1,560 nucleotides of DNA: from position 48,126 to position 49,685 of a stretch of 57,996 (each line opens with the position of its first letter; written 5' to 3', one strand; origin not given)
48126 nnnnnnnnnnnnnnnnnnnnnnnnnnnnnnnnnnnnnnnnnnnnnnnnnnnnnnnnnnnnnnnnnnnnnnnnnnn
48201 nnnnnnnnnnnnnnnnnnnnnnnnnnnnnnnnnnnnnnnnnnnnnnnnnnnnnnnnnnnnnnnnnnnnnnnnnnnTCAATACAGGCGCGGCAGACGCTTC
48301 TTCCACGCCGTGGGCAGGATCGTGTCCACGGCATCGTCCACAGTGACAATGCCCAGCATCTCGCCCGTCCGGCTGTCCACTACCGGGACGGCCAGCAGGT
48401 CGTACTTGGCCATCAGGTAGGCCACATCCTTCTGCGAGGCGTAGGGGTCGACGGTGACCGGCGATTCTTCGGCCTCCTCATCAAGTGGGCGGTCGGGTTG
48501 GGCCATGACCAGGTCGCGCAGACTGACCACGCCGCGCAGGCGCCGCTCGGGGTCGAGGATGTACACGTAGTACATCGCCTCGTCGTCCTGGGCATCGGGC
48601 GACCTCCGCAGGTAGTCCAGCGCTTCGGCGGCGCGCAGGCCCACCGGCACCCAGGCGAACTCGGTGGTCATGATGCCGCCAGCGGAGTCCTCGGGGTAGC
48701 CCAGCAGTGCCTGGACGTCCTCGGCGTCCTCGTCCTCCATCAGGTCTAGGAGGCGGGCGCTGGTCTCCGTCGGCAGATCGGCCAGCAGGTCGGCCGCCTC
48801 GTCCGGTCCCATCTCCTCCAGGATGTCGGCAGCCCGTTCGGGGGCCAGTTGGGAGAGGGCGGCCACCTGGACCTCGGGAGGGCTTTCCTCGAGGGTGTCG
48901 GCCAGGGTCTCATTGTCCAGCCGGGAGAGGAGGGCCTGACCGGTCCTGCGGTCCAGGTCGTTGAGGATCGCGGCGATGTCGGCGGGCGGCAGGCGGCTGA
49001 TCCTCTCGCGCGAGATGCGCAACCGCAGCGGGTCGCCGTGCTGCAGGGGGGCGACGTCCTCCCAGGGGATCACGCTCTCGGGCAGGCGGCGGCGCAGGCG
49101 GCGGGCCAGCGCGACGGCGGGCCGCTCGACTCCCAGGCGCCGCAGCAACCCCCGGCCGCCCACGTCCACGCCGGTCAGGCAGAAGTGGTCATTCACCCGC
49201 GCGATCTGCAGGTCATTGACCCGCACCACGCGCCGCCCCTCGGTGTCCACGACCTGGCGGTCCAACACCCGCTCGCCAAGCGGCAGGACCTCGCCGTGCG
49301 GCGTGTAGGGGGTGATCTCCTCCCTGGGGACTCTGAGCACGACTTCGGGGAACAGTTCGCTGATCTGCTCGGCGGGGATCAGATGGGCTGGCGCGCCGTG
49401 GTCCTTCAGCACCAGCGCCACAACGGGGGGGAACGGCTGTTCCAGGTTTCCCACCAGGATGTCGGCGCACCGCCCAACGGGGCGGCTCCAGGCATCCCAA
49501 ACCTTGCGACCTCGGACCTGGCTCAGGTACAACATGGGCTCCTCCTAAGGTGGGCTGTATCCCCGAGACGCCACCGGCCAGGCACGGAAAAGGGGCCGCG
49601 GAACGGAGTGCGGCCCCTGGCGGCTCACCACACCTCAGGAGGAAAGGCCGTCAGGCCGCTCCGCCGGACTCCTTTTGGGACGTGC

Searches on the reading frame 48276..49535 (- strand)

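Call 77: search_protein_families(library=pfam, proteins=[window:48276-49535:-], max_evalue=0.0001)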
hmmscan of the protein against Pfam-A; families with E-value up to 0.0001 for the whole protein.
window:48276-49535:- (419 aa): 3 families
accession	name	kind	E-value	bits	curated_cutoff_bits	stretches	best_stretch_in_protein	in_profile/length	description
PF03448.22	MgtE_N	-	2.6e-25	89.3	25.9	1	182-283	1-102/102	MgtE intracellular N domain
PF00571.33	CBS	-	1.6e-15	57.6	24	1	358-406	8-55/57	CBS domain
PF14841.11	FliG_M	-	3.1e-06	27.8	25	0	209-251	2-44/76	FliG middle domain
